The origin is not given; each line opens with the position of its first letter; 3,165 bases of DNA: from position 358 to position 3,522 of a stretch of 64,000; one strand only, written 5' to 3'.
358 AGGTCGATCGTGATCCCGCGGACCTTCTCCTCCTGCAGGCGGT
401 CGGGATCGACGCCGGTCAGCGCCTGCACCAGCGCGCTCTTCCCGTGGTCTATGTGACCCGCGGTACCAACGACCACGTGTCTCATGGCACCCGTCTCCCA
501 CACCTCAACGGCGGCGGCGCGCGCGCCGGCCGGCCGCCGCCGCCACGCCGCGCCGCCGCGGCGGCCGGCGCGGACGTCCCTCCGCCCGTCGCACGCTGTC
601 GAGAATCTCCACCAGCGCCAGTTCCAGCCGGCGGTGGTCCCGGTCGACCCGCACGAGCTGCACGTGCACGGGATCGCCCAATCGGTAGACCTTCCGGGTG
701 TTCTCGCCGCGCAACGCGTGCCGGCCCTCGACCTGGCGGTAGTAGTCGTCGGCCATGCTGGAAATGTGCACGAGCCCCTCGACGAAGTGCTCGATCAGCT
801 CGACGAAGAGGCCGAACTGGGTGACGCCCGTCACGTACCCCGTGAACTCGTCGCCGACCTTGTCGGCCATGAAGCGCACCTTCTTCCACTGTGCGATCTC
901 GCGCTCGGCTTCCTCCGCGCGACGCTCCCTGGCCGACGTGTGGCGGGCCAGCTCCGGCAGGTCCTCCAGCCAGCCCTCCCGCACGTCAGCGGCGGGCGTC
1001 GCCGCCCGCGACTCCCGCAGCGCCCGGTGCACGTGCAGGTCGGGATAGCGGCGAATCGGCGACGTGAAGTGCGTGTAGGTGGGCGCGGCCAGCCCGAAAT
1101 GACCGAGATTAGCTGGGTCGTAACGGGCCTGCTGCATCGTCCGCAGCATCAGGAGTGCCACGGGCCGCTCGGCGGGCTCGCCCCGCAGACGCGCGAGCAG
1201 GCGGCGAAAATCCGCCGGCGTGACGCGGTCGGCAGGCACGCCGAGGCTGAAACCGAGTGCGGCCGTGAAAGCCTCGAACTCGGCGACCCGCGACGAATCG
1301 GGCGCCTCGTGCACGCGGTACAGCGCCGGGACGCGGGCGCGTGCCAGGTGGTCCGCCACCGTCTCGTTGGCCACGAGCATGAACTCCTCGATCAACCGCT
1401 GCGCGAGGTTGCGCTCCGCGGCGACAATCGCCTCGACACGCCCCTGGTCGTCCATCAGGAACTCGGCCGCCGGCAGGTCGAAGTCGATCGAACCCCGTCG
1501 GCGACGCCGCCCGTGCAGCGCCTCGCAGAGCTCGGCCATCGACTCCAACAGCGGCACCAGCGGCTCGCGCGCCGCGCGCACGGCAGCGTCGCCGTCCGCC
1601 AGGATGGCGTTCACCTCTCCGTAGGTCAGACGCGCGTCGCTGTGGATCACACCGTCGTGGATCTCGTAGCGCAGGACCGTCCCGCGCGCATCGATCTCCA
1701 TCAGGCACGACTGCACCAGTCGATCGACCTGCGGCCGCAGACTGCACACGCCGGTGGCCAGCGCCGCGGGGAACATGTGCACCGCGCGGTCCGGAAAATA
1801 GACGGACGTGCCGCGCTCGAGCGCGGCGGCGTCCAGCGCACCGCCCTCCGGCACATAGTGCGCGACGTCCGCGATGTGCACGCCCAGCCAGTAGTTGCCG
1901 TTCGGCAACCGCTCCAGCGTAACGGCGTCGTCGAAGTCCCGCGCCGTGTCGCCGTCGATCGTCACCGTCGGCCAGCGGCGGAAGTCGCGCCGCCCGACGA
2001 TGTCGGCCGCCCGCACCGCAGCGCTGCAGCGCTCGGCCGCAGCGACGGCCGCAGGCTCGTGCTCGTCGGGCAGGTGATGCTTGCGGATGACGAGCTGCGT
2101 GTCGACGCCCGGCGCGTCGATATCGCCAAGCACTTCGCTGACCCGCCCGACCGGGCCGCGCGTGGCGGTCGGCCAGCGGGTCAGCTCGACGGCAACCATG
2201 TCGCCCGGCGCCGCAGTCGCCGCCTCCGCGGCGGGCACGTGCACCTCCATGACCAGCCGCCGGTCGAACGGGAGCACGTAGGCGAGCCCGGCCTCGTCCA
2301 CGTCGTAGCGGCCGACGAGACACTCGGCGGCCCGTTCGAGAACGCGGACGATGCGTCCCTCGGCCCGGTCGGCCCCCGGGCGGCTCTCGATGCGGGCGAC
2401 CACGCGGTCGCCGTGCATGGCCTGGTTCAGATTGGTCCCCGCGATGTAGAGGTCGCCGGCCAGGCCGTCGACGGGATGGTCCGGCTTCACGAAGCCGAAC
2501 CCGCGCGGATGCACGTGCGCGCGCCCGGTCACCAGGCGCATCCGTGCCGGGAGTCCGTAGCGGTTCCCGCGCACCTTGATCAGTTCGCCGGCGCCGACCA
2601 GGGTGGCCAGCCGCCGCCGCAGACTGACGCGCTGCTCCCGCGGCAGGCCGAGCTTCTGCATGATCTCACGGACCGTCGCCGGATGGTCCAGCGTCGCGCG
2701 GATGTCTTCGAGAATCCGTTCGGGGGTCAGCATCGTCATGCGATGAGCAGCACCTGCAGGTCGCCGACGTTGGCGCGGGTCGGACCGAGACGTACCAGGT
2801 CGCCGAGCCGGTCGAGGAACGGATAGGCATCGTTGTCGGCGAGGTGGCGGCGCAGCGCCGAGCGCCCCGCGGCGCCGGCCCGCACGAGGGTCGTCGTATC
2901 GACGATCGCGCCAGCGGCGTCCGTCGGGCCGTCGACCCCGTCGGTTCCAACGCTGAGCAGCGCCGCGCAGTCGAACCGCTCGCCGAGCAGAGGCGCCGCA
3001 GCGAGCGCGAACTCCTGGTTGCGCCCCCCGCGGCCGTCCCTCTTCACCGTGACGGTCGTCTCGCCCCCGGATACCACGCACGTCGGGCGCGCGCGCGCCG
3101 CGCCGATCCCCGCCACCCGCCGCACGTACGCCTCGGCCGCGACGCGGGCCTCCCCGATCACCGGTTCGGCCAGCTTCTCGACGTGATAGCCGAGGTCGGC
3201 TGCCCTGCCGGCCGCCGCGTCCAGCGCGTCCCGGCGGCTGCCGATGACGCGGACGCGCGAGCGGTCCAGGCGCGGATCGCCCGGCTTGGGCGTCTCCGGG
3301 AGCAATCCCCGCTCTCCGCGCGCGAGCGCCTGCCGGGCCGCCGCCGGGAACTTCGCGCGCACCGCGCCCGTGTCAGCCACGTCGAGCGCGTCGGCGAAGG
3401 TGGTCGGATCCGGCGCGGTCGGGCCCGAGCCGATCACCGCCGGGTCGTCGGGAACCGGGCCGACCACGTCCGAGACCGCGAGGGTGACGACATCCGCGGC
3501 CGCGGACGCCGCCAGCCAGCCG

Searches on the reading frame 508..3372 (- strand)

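Call 99: search_protein_families(library=pfam, alignment_id=A7, max_evalue=1e-8)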
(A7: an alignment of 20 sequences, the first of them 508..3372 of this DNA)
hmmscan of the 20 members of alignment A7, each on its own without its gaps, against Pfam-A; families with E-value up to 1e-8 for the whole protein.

A. member 1, window:508-3372:- (955 aa): 4 families
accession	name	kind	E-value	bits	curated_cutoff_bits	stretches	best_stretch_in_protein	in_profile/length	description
PF00773.25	RNB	-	6.2e-108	361.4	29.3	1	461-786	1-321/326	RNB domain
PF17876.7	CSD2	-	1.1e-28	99.5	26.2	1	365-437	1-72/74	Cold shock domain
PF08206.17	OB_RNB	-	1.8e-16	60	24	1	283-344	1-58/58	Ribonuclease B OB domain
PF00575.29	S1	-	1.9e-15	57.4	22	1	838-919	3-72/74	S1 RNA binding domain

B. families by the number of members that match (of 20 scanned): 27 families (the first 25 are shown)
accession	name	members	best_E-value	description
PF02554.20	CstA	2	5.9e-133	Carbon starvation protein CstA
PF01293.25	PEPCK_ATP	1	1.3e-216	Phosphoenolpyruvate carboxykinase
PF01039.27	Carboxyl_trans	1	1.5e-148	Carboxyl transferase domain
PF02934.20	GatB_N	1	3.4e-118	GatB/GatE catalytic domain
PF00773.25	RNB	1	6.2e-108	RNB domain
PF01011.28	PQQ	1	4.8e-89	Glucose/ethanol/alcohol dehydrogenase, beta-propeller domain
PF03190.21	Thioredox_DsbH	1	1.7e-77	Protein of unknown function, DUF255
PF02401.23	LYTB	1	4.4e-68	LytB protein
PF02321.23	OEP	1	2.4e-47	Outer membrane efflux protein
PF02637.23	GatB_Yqey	1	1.8e-45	GatB domain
PF19649.4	DUF6152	1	3.6e-34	Family of unknown function (DUF6152)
PF13360.13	PQQ_2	1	1.6e-33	Outer membrane protein assembly factor BamB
PF01288.25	HPPK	1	5.1e-31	7,8-dihydro-6-hydroxymethylpterin-pyrophosphokinase (HPPK)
PF13472.12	Lipase_GDSL_2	1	1.2e-30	GDSL-like Lipase/Acylhydrolase family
PF17876.7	CSD2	1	1.1e-28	Cold shock domain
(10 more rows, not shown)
